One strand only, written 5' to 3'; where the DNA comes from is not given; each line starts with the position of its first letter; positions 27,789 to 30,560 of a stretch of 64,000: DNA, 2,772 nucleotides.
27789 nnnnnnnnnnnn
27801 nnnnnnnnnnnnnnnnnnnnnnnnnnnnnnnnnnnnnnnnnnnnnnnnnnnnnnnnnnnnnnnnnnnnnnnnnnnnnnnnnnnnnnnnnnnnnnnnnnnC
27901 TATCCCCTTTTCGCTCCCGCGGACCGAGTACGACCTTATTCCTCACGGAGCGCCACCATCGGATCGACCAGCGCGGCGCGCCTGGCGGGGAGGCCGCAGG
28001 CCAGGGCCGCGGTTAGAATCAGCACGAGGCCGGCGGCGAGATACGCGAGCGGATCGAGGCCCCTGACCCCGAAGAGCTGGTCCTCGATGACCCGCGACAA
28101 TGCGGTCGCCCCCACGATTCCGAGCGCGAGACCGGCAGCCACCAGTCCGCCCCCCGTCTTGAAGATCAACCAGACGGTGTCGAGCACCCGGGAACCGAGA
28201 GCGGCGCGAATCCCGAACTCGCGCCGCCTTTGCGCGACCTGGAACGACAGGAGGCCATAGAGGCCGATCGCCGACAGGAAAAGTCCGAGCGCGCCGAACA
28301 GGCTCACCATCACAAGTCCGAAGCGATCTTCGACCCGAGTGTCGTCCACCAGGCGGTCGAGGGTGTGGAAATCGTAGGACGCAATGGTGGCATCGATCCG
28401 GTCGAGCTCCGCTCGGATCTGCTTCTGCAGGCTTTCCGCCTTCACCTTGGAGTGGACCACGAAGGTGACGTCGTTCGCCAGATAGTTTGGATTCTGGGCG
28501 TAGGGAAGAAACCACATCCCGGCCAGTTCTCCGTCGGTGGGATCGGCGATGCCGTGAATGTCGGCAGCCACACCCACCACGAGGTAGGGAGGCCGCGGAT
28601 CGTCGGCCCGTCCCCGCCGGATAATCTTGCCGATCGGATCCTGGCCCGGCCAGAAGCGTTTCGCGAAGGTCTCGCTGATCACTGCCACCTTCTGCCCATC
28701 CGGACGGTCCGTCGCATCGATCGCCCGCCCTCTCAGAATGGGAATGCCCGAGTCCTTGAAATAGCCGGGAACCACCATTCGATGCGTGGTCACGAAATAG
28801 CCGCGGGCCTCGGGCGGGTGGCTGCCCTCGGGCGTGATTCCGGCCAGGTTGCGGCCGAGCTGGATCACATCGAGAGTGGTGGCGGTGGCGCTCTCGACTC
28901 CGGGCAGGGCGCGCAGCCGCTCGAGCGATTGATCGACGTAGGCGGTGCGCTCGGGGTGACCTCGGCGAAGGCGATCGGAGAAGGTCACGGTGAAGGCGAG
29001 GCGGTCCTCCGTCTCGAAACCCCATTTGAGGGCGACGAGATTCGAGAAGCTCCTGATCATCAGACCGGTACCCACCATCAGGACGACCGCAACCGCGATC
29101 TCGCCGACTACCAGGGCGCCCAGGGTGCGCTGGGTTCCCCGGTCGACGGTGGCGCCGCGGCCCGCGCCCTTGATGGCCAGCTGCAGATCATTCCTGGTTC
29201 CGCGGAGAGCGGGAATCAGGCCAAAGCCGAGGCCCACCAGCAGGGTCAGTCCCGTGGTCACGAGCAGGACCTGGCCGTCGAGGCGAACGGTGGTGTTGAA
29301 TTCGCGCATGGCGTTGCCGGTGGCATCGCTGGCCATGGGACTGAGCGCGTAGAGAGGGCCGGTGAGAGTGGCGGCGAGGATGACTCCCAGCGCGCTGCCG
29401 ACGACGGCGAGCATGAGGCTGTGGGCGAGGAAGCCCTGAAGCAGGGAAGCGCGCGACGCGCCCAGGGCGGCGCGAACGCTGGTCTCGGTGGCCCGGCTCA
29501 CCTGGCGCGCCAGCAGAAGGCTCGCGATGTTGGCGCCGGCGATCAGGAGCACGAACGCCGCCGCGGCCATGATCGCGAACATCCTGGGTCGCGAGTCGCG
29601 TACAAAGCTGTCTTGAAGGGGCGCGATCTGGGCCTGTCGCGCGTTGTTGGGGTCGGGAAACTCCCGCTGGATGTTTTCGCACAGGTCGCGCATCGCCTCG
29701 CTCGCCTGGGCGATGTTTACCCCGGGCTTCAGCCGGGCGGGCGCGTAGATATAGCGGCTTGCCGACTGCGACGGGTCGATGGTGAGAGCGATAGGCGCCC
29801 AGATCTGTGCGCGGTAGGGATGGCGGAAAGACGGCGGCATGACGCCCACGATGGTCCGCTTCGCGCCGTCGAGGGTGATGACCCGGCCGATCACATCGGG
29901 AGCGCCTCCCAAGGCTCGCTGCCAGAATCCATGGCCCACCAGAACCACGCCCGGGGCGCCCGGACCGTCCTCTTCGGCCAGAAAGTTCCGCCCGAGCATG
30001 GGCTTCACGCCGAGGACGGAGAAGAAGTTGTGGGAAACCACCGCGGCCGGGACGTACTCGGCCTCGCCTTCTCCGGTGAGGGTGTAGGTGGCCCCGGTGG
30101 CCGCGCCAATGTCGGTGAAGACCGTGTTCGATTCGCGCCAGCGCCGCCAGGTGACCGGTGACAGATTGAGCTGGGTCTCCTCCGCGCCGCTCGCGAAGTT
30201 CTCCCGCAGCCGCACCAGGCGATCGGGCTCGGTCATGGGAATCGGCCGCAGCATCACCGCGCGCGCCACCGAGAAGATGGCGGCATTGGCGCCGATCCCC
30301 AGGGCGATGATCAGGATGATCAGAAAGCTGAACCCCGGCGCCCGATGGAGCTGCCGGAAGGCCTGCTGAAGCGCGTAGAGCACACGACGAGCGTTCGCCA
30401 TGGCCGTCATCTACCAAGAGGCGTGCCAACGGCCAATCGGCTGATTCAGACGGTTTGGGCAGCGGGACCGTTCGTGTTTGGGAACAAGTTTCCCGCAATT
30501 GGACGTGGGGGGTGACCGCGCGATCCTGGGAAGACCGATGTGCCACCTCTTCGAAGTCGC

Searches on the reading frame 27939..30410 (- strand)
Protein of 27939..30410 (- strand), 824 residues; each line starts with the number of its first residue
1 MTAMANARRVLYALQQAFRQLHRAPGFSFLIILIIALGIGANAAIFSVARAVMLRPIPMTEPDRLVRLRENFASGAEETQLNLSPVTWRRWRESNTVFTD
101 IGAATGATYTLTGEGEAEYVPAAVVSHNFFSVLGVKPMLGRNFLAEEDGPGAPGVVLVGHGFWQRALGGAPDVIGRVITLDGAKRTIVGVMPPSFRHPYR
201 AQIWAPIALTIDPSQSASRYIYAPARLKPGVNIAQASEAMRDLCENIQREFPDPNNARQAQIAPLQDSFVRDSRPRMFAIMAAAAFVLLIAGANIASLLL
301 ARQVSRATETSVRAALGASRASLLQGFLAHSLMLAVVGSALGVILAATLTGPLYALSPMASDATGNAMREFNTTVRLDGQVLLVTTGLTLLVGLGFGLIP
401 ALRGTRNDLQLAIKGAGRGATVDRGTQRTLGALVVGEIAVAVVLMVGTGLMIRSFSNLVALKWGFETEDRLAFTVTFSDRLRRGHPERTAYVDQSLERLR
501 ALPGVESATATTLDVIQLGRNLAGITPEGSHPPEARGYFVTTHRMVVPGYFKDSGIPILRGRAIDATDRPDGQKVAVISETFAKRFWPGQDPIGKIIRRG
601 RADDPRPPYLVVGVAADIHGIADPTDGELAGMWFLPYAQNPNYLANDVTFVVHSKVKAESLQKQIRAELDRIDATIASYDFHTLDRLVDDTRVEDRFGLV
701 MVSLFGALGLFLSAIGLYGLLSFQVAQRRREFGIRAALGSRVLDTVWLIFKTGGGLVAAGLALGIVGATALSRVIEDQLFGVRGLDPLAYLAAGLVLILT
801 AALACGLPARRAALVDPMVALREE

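Call 14: search_protein_families(library=pfam, proteins=[window:27939-30410:-], max_evalue=0.00001)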
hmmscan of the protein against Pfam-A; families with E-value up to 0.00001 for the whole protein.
window:27939-30410:- (824 aa): 2 families
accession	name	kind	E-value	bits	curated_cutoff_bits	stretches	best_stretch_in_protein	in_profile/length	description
PF12704.14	MacB_PCD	-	3.2e-41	142.4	27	2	28-242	1-206/207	MacB-like periplasmic core domain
PF02687.27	FtsX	-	1.9e-21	76.8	25.5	2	704-813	2-116/120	FtsX-like permease C-terminal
